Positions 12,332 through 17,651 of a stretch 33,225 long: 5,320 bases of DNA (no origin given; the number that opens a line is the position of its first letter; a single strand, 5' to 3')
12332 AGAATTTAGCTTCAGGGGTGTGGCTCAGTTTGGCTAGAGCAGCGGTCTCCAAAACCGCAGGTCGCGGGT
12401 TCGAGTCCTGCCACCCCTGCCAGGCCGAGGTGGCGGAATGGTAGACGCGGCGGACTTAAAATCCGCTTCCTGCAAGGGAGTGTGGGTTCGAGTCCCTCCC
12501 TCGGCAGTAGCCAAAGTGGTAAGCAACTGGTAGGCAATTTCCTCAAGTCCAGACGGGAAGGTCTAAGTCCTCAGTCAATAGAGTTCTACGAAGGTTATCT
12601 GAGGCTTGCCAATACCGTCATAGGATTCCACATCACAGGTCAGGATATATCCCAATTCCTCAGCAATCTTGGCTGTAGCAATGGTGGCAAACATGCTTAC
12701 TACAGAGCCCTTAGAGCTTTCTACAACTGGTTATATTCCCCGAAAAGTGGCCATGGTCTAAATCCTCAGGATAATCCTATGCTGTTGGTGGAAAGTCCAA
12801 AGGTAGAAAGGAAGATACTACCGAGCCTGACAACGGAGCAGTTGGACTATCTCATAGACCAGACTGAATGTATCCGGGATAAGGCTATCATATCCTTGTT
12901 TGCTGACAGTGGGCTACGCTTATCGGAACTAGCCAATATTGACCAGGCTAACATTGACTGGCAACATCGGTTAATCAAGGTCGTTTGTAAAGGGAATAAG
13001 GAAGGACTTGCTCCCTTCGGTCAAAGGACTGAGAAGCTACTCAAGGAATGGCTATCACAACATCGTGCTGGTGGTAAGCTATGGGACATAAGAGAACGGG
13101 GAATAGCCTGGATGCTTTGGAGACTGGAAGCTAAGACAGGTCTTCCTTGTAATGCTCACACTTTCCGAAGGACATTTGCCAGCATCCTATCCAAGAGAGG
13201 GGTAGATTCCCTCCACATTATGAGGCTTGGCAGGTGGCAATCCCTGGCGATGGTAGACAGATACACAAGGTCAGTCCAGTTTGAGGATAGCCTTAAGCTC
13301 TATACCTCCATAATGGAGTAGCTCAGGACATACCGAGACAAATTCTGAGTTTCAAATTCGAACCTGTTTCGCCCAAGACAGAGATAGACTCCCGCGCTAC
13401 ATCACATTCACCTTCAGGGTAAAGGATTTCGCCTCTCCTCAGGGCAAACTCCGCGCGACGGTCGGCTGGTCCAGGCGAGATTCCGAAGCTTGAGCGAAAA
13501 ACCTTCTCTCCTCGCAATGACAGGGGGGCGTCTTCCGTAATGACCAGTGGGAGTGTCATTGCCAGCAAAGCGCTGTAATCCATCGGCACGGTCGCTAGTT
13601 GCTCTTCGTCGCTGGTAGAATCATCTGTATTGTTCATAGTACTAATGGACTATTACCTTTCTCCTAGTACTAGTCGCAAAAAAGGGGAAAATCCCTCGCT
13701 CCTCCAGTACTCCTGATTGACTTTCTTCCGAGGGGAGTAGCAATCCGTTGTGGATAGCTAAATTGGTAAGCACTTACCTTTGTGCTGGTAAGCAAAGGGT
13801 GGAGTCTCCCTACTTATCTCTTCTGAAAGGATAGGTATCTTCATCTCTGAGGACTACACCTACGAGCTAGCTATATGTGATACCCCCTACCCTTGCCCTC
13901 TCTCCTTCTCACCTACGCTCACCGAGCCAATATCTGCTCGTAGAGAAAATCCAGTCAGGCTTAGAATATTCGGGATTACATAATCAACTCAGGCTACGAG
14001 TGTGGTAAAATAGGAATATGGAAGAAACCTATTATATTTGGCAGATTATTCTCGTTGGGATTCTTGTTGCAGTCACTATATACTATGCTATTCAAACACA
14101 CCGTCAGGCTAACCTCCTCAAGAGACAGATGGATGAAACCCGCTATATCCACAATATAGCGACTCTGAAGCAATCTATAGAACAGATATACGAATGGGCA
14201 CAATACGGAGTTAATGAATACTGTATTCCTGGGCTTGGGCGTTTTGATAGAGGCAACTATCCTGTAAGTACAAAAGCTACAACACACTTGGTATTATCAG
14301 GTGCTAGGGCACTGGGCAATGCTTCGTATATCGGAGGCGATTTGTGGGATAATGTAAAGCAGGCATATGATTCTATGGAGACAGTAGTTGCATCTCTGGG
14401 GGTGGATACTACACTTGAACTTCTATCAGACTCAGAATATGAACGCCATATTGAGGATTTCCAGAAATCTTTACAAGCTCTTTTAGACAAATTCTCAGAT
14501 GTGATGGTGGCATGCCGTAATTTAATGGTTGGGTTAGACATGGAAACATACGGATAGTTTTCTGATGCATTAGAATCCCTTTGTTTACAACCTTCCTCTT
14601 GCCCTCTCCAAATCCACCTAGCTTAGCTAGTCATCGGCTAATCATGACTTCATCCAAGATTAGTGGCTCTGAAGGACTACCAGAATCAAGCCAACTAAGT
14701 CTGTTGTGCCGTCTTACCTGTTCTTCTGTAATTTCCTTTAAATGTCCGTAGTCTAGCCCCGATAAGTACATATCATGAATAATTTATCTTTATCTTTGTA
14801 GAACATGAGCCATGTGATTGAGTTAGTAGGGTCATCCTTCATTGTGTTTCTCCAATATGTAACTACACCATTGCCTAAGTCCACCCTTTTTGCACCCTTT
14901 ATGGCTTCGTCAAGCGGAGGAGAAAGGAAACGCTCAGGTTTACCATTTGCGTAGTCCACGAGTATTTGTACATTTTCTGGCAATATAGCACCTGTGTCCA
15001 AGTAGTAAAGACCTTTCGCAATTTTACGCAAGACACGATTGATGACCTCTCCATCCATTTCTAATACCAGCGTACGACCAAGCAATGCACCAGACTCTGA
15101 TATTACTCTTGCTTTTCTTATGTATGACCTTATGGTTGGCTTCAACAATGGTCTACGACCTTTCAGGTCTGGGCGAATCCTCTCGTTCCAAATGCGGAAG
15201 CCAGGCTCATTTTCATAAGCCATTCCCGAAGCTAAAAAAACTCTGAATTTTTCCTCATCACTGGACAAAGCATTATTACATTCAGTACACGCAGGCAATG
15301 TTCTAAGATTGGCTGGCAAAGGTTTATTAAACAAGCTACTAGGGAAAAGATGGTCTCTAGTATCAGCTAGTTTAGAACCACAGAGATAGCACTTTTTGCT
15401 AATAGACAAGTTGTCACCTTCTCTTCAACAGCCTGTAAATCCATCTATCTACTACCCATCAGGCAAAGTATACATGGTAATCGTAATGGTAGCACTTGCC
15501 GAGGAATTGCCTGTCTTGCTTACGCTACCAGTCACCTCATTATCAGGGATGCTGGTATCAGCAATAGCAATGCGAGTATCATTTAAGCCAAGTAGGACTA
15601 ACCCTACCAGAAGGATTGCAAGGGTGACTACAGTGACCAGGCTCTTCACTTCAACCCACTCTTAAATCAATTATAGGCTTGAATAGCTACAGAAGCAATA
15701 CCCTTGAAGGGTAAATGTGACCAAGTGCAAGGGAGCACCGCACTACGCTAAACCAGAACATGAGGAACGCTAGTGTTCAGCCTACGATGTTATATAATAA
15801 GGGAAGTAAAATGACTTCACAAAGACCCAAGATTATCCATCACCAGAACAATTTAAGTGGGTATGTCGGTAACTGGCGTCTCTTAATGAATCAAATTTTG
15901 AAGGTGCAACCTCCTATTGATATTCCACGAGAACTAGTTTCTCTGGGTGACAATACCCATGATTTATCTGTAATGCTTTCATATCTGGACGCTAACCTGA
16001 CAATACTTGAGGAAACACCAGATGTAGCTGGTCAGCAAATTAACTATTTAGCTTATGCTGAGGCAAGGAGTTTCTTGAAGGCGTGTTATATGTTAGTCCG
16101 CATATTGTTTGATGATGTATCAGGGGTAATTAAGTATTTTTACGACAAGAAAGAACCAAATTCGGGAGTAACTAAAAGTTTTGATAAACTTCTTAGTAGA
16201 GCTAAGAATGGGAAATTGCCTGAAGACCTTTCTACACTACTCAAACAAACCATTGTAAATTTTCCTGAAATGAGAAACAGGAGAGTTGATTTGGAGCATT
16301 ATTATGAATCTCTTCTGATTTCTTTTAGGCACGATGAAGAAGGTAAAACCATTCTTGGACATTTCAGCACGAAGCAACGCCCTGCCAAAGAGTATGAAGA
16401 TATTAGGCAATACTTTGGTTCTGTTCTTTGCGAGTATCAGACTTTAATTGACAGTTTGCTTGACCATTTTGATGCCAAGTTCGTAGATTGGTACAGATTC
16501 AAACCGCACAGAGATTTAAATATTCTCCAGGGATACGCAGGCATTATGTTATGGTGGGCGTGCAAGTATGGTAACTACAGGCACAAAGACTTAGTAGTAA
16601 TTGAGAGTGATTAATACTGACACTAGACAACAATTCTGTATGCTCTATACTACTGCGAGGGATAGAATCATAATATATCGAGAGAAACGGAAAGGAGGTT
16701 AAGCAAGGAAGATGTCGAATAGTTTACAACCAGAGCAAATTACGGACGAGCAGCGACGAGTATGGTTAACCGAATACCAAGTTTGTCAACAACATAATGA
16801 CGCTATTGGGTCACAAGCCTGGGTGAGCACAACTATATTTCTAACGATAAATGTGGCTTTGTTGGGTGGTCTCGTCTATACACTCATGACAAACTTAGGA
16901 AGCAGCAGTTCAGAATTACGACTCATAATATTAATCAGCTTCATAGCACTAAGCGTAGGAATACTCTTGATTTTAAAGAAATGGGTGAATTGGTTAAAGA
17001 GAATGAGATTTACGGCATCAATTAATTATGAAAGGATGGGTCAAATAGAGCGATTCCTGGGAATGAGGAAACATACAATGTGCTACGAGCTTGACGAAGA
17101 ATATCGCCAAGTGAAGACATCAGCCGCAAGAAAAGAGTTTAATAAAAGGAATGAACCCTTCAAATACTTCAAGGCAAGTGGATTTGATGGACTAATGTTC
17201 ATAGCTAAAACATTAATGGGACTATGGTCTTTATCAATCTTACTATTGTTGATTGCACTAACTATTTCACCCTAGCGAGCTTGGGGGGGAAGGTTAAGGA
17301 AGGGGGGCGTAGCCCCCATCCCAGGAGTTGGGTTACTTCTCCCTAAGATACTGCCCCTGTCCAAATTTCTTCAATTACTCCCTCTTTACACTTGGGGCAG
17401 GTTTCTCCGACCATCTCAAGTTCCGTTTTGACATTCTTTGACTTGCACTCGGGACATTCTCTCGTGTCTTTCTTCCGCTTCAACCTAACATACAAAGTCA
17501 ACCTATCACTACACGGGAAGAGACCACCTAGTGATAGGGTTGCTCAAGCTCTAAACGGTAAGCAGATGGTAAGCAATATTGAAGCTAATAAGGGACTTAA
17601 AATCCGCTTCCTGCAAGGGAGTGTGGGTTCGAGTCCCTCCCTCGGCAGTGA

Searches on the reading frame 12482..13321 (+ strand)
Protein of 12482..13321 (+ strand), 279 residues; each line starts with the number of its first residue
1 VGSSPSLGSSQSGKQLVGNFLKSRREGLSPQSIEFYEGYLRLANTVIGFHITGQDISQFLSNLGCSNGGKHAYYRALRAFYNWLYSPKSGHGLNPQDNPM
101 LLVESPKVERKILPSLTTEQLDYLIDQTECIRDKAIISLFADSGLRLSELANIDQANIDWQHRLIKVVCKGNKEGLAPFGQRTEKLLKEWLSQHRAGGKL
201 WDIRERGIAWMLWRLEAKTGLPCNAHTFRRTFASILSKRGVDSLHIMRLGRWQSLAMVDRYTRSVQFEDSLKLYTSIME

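Call 11: search_protein_families(library=pfam, proteins=[window:12482-13321:+], max_evalue=0.01)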
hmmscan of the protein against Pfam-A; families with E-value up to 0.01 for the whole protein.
window:12482-13321:+ (279 aa): 1 family
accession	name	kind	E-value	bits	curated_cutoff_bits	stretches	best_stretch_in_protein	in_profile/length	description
PF00589.27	Phage_integrase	-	2.5e-23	83.2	27.1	1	116-264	3-168/172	Phage integrase family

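Call 67: search_protein_families(library=phrogs, proteins=[window:12482-13321:+], max_evalue=0.001)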
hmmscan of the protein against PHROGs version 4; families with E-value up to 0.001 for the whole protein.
window:12482-13321:+ (279 aa): 4 families
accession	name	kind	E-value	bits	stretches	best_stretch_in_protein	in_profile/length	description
phrog_1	-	integration and excision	6.7e-32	112.5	1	16-264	169-435/611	integrase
phrog_216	-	integration and excision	4.4e-19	69.7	1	96-266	36-226/301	integrase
phrog_35951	-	unknown function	0.00026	22.4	1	225-263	23-61/97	-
phrog_5127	-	integration and excision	0.00029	21.5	1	24-165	132-249/355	integrase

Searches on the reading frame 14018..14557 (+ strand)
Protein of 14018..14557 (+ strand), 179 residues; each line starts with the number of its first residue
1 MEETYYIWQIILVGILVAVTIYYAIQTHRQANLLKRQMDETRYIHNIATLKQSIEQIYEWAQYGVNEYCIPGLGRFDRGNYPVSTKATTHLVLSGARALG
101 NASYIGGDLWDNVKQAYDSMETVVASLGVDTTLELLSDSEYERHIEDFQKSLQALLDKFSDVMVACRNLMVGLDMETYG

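Call 11: search_protein_families(library=pfam, proteins=[window:14018-14557:+], max_evalue=0.01)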
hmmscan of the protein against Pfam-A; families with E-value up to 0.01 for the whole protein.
window:14018-14557:+ (179 aa): 0 families

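Call 66: search_protein_families(library=padloc, proteins=[window:14018-14557:+], max_evalue=0.01)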
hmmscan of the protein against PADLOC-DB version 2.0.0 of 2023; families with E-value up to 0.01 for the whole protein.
window:14018-14557:+ (179 aa): 1 family
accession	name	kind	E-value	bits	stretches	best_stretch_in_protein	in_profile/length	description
PDLC01858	CARF3--CARF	-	0.0046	14.9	1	102-147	31-75/204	-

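Call 67: search_protein_families(library=phrogs, proteins=[window:14018-14557:+], max_evalue=0.001)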
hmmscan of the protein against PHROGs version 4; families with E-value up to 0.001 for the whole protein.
window:14018-14557:+ (179 aa): 0 families

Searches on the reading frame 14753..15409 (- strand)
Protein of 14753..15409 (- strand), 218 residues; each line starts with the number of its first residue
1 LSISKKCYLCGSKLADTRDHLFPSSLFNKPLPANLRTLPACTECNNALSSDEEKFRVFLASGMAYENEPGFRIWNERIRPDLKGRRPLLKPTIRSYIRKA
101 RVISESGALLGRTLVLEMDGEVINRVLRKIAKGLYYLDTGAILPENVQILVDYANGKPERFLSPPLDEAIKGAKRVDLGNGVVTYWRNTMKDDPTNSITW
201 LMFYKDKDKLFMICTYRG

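Call 11: search_protein_families(library=pfam, proteins=[window:14753-15409:-], max_evalue=0.01)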
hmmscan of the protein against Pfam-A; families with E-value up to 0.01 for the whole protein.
window:14753-15409:- (218 aa): 1 family
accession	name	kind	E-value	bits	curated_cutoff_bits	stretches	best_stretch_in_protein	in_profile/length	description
PF14279.12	HNH_5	-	2.6e-05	24.5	27.5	1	7-50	1-45/56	HNH endonuclease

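Call 66: search_protein_families(library=padloc, proteins=[window:14753-15409:-], max_evalue=0.01)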
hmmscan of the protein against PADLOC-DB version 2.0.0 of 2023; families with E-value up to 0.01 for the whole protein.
window:14753-15409:- (218 aa): 13 families
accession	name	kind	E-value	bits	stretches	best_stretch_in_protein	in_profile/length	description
PDLC04248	PDC-M01B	-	9.7e-06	23.6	1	4-50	34-80/216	-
PDLC04264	PDC-M01B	-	1.8e-05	22.7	1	4-49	100-145/282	-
PDLC04255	PDC-M01B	-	0.00024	18.9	1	4-49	107-152/285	-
PDLC04249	PDC-M01B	-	0.00032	18.4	1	2-47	97-142/286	-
PDLC00340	PtuB1|PtuB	-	0.00032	18.3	1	4-67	66-126/268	Unknown function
PDLC04252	PDC-M01B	-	0.00072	16.7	1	2-47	93-138/294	-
PDLC04256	PDC-M01B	-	0.00098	16.7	1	3-47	104-149/285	-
PDLC04260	PDC-M01B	-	0.002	15.7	1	2-47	96-141/286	-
PDLC04259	PDC-M01B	-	0.0021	16.1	1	4-51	94-141/277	-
PDLC04262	PDC-M01B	-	0.0021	15.9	1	4-50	79-125/259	-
PDLC04268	PDC-M01B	-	0.0034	14.7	1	5-47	86-128/275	-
PDLC04247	PDC-M01B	-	0.0055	14.6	1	4-46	100-142/286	-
PDLC04251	PDC-M01B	-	0.0058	14.1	1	2-48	96-142/279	-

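Call 67: search_protein_families(library=phrogs, proteins=[window:14753-15409:-], max_evalue=0.001)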
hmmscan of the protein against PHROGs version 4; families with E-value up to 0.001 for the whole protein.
window:14753-15409:- (218 aa): 0 families

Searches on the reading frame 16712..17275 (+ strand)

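Call 11: search_protein_families(library=pfam, proteins=[window:16712-17275:+], max_evalue=0.01)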
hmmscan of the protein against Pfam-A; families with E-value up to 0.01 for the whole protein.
window:16712-17275:+ (187 aa): 1 family
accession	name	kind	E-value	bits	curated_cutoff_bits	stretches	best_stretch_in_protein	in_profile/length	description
PF24838.2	8xMP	-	1.8e-06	28.3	30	1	20-124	2-99/136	Octameric membrane protein family (8xMP)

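Call 66: search_protein_families(library=padloc, proteins=[window:16712-17275:+], max_evalue=0.01)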
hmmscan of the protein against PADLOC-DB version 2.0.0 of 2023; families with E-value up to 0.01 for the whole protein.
window:16712-17275:+ (187 aa): 0 families

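Call 67: search_protein_families(library=phrogs, proteins=[window:16712-17275:+], max_evalue=0.001)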
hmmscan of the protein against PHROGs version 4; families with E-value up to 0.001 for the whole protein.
window:16712-17275:+ (187 aa): 0 families

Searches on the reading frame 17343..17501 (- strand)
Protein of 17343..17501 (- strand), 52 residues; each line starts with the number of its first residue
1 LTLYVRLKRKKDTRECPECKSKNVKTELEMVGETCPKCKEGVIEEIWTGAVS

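Call 11: search_protein_families(library=pfam, proteins=[window:17343-17501:-], max_evalue=0.01)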
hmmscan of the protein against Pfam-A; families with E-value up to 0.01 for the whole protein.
window:17343-17501:- (52 aa): 7 families
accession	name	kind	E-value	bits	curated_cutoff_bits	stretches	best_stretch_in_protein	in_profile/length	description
PF13248.11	Zn_ribbon_3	-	5e-05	23.1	27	0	13-27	2-15/26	zinc-ribbon domain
PF14369.11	Zn_ribbon_19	-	0.00022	21.8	30.8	0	31-46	19-35/35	zinc-ribbon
PF24747.1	Zn-ribbon_GIR1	-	0.0015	18.7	26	0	4-21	14-29/37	GIR1-like zinc ribbon domain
PF12773.13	DZR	-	0.003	18.1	27.3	1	10-43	9-35/45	Double zinc ribbon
PF22191.2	IBR_1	-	0.0032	17.8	27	1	12-39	2-28/47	IBR domain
PF03119.21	DNA_ligase_ZBD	-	0.0039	17.5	25.8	0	15-27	1-13/27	NAD-dependent DNA ligase C4 zinc finger domain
PF24292.1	DUF7479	-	0.0076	16.8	27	0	4-28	21-45/60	Domain of unknown function (DUF7479)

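Call 66: search_protein_families(library=padloc, proteins=[window:17343-17501:-], max_evalue=0.01)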
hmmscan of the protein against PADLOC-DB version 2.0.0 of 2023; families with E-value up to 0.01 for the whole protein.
window:17343-17501:- (52 aa): 0 families
